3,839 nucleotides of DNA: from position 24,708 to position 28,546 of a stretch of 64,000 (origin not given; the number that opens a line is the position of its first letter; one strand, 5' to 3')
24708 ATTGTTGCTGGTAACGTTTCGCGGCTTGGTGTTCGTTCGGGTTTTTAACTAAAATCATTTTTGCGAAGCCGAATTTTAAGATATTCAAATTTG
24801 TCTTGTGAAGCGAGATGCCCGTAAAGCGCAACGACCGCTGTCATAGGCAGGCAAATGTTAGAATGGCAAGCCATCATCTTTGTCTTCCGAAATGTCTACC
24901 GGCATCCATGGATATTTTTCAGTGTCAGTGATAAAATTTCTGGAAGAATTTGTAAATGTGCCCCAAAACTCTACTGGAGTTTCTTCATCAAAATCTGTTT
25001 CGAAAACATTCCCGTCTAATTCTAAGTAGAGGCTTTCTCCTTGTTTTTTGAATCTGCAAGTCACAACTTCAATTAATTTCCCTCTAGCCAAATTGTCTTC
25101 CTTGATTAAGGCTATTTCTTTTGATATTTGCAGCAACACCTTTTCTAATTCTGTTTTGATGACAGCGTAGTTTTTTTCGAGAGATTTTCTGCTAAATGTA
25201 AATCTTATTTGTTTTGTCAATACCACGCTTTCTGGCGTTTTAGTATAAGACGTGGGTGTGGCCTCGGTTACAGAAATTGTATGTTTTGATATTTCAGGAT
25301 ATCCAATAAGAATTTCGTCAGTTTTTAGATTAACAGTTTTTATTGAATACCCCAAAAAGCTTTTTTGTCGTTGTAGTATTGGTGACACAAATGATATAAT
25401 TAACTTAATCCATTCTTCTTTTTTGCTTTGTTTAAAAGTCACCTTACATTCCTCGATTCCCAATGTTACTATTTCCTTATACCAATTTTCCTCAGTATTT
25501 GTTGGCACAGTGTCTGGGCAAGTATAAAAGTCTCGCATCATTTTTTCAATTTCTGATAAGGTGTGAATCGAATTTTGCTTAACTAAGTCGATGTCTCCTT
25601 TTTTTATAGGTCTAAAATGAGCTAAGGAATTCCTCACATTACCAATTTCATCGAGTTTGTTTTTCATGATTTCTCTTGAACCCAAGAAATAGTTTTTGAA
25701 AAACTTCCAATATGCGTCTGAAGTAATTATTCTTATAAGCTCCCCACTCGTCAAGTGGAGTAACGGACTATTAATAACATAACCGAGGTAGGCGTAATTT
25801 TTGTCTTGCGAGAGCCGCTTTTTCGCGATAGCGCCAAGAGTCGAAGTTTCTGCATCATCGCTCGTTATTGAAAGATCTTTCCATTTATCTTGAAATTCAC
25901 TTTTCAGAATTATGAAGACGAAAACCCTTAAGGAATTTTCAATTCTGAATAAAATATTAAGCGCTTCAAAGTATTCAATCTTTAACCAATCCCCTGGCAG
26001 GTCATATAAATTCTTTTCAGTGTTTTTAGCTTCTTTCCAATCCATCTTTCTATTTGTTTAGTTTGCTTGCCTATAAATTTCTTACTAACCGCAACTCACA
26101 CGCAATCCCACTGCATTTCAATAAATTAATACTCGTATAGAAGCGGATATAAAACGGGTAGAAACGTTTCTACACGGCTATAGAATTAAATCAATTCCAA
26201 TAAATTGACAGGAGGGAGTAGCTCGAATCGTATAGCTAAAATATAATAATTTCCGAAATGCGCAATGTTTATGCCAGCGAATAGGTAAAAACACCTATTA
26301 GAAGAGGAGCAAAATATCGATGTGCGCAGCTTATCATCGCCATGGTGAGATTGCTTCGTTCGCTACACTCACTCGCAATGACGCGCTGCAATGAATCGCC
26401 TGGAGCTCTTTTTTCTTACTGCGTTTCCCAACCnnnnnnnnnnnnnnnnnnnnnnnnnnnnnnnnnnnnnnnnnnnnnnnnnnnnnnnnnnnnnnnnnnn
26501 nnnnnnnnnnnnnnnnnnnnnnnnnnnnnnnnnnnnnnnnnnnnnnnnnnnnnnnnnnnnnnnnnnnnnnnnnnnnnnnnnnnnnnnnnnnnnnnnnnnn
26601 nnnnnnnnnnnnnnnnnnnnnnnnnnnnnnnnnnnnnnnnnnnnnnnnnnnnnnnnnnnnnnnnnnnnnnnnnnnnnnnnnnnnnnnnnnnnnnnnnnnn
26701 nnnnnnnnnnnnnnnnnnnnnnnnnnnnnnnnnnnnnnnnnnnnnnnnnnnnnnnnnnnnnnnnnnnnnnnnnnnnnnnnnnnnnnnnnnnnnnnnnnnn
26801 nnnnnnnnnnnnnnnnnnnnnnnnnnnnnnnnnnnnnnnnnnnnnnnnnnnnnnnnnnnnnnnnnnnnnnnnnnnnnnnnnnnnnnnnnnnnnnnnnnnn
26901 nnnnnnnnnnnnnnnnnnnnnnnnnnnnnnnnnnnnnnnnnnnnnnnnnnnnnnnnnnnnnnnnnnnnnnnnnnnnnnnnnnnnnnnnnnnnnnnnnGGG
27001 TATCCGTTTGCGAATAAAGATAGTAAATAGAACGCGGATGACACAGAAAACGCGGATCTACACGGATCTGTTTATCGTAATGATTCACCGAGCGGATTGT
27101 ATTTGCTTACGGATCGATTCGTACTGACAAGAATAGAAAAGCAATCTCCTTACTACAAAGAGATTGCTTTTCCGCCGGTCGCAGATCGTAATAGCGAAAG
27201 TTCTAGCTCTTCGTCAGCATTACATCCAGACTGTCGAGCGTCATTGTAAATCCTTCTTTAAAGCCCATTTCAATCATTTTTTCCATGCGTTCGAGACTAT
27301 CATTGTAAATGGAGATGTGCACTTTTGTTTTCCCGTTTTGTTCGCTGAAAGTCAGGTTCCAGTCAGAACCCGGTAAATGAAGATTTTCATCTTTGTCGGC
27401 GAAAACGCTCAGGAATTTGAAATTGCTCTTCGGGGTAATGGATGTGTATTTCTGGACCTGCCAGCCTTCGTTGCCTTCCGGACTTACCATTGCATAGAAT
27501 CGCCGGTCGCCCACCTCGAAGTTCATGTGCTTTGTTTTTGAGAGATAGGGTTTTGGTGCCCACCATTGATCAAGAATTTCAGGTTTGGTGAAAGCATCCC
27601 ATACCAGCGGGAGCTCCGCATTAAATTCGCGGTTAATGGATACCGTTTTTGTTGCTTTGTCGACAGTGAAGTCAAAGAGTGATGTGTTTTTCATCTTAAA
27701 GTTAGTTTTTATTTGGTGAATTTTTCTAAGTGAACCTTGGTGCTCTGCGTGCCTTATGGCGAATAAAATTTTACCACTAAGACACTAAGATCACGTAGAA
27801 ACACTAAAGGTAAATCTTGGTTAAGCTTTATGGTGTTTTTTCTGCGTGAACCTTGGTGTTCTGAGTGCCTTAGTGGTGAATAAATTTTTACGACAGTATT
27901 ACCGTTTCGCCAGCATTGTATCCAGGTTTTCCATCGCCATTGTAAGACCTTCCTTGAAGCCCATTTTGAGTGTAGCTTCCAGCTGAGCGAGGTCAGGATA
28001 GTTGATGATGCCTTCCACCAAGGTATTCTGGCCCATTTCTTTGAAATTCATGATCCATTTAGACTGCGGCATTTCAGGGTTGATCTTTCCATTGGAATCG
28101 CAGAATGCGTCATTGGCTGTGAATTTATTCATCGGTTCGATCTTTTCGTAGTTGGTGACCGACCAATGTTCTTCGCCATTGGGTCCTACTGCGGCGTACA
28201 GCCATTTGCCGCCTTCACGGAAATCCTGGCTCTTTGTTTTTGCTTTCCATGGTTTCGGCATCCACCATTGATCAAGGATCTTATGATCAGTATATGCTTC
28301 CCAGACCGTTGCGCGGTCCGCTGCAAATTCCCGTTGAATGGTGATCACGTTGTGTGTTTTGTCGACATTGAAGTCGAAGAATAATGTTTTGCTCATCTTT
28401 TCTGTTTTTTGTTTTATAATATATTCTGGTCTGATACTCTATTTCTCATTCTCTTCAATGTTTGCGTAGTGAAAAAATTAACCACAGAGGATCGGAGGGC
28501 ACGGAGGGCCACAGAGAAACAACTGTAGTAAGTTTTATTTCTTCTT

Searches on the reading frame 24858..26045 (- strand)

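Call 30: search_protein_families(library=pfam, proteins=[window:24858-26045:-], max_evalue=0.001)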
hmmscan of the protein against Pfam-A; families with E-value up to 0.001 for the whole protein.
window:24858-26045:- (395 aa): 1 family
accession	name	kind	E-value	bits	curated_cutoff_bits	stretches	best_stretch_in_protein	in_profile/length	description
PF18731.6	HEPN_Swt1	-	7.1e-05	23.5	27.5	1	32-154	3-102/115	Swt1-like HEPN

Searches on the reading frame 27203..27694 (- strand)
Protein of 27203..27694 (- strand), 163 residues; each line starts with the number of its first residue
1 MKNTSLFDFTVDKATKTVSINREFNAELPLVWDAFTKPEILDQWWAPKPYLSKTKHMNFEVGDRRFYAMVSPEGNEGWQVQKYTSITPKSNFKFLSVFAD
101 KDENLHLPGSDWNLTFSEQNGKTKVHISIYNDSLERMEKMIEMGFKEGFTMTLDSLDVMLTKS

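Call 30: search_protein_families(library=pfam, proteins=[window:27203-27694:-], max_evalue=0.001)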
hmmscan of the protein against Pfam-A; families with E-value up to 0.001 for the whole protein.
window:27203-27694:- (163 aa): 1 family
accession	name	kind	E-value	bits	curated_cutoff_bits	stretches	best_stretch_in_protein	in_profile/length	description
PF08327.17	AHSA1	-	3.6e-16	60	22.1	1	29-160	5-124/125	Activator of Hsp90 ATPase homolog 1-like protein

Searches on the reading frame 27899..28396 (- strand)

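Call 30: search_protein_families(library=pfam, proteins=[window:27899-28396:-], max_evalue=0.001)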
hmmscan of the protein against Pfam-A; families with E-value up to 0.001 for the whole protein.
window:27899-28396:- (165 aa): 1 family
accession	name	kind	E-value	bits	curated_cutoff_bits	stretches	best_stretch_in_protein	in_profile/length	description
PF08327.17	AHSA1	-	3.9e-16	59.9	22.1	1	26-162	2-124/125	Activator of Hsp90 ATPase homolog 1-like protein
